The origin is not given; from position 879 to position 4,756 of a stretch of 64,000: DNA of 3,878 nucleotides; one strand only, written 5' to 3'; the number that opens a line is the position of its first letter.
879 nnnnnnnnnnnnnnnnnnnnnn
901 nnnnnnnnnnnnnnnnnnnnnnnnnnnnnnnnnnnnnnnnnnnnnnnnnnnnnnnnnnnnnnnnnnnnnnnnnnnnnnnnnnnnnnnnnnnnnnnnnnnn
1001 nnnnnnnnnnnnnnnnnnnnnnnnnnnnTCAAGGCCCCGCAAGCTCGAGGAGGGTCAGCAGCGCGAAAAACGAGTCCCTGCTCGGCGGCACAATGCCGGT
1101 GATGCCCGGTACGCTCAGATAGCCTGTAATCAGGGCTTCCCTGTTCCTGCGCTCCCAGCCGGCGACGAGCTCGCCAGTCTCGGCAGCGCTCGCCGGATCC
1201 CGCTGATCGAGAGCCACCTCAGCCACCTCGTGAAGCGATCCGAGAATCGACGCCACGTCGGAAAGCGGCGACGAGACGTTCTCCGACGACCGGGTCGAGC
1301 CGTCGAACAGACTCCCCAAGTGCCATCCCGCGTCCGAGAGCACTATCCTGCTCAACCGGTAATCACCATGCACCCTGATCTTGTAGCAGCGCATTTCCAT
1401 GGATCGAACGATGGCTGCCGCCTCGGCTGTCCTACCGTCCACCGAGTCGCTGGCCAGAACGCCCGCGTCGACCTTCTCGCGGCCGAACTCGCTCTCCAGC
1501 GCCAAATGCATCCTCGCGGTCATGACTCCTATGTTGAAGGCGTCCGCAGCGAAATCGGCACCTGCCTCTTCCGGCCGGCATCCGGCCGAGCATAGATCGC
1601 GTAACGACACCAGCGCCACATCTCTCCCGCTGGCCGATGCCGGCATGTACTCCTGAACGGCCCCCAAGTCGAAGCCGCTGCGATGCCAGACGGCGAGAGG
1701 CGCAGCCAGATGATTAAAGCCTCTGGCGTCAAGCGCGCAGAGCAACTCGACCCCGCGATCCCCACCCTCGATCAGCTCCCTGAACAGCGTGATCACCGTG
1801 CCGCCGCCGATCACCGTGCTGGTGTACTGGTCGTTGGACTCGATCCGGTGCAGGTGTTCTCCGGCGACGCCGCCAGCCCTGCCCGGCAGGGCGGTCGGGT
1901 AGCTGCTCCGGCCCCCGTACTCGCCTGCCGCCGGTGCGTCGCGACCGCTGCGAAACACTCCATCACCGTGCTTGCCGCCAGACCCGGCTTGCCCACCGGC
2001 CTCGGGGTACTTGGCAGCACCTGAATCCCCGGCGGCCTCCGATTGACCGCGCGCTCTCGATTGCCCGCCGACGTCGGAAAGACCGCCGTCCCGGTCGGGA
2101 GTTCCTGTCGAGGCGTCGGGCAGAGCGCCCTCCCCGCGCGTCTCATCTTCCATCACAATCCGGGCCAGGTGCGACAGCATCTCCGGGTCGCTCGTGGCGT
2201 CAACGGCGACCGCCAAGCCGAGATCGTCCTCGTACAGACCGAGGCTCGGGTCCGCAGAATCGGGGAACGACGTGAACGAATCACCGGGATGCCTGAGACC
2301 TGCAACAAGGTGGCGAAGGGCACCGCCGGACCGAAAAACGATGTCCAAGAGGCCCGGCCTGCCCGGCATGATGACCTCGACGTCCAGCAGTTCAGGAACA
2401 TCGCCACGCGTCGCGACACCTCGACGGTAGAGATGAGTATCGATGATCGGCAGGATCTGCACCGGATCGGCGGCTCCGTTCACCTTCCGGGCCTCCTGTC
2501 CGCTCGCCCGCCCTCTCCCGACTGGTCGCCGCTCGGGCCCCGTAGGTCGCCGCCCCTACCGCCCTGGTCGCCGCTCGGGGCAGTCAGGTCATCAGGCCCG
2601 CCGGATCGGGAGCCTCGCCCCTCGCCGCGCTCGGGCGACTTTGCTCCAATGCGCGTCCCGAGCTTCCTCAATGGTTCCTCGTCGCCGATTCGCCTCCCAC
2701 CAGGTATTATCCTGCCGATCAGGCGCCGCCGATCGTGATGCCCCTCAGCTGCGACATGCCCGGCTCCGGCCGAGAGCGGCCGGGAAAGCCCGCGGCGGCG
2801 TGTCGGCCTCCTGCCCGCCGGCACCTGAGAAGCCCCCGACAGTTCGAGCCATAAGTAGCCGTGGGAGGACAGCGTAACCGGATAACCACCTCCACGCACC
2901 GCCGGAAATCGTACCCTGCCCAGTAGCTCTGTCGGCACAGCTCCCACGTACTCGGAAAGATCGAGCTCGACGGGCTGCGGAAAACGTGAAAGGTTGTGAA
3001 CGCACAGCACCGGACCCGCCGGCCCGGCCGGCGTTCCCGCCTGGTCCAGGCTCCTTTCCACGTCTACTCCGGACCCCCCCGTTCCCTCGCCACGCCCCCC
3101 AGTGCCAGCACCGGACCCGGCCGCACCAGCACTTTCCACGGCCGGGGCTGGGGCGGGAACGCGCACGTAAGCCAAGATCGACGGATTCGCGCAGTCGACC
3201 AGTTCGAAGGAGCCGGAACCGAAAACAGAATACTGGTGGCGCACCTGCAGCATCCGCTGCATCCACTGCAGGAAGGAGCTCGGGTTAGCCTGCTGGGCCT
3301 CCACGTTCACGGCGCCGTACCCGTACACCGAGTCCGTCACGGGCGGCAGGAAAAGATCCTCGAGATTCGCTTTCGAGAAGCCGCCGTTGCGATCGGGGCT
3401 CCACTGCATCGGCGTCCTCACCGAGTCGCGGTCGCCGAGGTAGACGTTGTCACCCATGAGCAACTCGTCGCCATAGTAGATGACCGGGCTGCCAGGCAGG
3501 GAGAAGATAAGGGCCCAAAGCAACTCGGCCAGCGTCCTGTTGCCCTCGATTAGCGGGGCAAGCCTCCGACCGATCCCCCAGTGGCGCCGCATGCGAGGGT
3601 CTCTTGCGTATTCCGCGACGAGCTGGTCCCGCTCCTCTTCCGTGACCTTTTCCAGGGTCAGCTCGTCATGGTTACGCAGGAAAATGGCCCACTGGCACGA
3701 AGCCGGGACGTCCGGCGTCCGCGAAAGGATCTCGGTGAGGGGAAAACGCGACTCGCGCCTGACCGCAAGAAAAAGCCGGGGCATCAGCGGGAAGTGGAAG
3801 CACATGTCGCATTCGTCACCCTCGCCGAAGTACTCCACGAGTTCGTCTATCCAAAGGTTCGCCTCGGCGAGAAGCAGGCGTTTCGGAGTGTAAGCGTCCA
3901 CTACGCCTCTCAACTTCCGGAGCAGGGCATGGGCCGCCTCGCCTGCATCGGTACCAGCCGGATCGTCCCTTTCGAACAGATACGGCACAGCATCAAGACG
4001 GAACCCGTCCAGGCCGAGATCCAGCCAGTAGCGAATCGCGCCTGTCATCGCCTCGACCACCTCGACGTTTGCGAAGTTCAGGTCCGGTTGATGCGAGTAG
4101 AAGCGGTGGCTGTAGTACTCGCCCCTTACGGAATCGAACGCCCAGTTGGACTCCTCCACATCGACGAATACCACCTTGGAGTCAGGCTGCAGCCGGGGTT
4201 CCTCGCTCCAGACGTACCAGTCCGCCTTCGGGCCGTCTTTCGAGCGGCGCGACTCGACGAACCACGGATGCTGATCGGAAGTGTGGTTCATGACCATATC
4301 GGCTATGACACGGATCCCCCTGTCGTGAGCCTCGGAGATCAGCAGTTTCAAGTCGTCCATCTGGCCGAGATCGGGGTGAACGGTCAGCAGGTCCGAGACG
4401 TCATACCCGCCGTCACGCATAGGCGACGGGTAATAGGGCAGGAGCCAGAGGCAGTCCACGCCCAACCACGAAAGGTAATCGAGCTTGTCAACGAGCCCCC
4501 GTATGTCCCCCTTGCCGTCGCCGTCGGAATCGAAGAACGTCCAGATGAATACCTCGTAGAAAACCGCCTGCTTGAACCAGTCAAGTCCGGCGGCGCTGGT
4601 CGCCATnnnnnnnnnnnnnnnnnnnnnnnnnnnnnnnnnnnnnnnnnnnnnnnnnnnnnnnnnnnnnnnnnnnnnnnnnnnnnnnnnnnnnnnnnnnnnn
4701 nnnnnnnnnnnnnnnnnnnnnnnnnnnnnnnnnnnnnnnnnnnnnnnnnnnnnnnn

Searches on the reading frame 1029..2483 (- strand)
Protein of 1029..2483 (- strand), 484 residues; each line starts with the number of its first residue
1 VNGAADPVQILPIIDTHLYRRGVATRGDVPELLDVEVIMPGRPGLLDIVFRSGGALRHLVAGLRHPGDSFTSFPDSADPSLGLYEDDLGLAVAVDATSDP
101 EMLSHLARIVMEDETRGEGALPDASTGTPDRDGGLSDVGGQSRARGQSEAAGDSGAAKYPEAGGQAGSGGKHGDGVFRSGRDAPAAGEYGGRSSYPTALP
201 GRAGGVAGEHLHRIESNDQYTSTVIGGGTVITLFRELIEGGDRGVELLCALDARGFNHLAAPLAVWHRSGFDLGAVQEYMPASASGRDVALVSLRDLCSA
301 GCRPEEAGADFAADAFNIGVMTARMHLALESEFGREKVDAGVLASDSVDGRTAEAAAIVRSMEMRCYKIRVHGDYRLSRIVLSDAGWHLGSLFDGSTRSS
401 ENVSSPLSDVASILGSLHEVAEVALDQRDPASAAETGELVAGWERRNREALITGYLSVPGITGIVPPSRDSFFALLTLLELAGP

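Call 10: search_protein_families(library=pfam, proteins=[window:1029-2483:-], max_evalue=0.001)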
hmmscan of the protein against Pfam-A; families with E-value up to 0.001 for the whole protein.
window:1029-2483:- (484 aa): 0 families

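Call 72: search_protein_families(library=ncbifam, proteins=[window:1029-2483:-], max_evalue=0.0001)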
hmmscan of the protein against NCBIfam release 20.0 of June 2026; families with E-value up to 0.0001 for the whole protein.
window:1029-2483:- (484 aa): 2 families
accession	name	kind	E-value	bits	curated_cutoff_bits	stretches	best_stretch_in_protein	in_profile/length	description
TIGR02457.1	TreS_Cterm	hypoth_equivalog_domain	1.4e-10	40.5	375.05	1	357-478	369-497/529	putative maltokinase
NF041273.1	GlcN_kinase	equivalog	3.2e-05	23.3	550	0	218-332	82-197/391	glucosamine kinase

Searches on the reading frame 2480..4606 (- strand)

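Call 10: search_protein_families(library=pfam, proteins=[window:2480-4606:-], max_evalue=0.001)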
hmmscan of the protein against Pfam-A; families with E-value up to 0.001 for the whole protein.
window:2480-4606:- (708 aa): 2 families
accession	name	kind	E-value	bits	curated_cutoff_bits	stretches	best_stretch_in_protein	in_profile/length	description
PF00128.31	Alpha-amylase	-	4.2e-85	287.1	22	1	23-462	6-443/446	Alpha amylase, catalytic domain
PF16657.11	Malt_amylase_C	-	1.5e-16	60.7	27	1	533-586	25-75/75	Maltogenic Amylase, C-terminal domain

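Call 72: search_protein_families(library=ncbifam, proteins=[window:2480-4606:-], max_evalue=0.0001)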
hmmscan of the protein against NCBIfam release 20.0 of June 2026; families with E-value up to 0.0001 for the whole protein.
window:2480-4606:- (708 aa): 28 families (the best 25 are shown)
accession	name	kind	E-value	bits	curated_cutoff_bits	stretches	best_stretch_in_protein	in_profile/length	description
TIGR02456.1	treS_nterm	equivalog_domain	1.7e-237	789.2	678.35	1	10-589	2-538/539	maltose alpha-D-glucosyltransferase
NF051899.1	BetGalacBglAAgro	equivalog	1.6e-83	280.9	900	2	9-212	1-204/537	beta-galactosidase BglA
TIGR02403.1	trehalose_treC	equivalog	8.4e-76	255.8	799.05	2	10-207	1-195/544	alpha,alpha-phosphotrehalase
NF008183.0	PRK10933.1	subfamily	1.5e-63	215.3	535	2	8-212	5-207/551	alpha,alpha-phosphotrehalase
NF041321.1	Alpha-amyl_MalA_Halo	equivalog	5.6e-34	117.5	875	1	9-137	255-383/666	alpha-amylase MalA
NF041090.1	Cyc-maltodext_AglB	equivalog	5.6e-32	111.1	540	1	33-206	62-207/470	cyclomaltodextrinase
NF008051.0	PRK10785.1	equivalog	1.8e-30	105.7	568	1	33-214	176-344/607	maltodextrin glucosidase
TIGR02402.1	trehalose_TreZ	equivalog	1.6e-19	69.6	538.8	1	8-109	90-186/545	malto-oligosyltrehalose trehalohydrolase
NF011083.0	PRK14510.1-2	equivalog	6.8e-16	57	1322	1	19-207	212-383/1186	bifunctional glycogen debranching protein GlgX/4-alpha-glucanotransferase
NF007060.0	PRK09505.2-5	equivalog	2.4e-12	45.7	790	1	33-109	232-322/690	alpha-amylase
TIGR02401.1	trehalose_TreY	equivalog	6e-11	41.3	498.65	1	41-116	21-100/838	malto-oligosyltrehalose synthase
NF007052.0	PRK09505.1-2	equivalog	1.1e-10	40.3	749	1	33-110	226-317/677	alpha-amylase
NF007054.0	PRK09505.1-4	equivalog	4.5e-10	38.5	1385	1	33-110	226-317/676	alpha-amylase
NF007051.0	PRK09505.1-1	equivalog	9.2e-10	37.2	864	1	33-110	236-327/686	alpha-amylase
NF007059.0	PRK09505.2-4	equivalog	9.4e-10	37.4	865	1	33-110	226-317/683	alpha-amylase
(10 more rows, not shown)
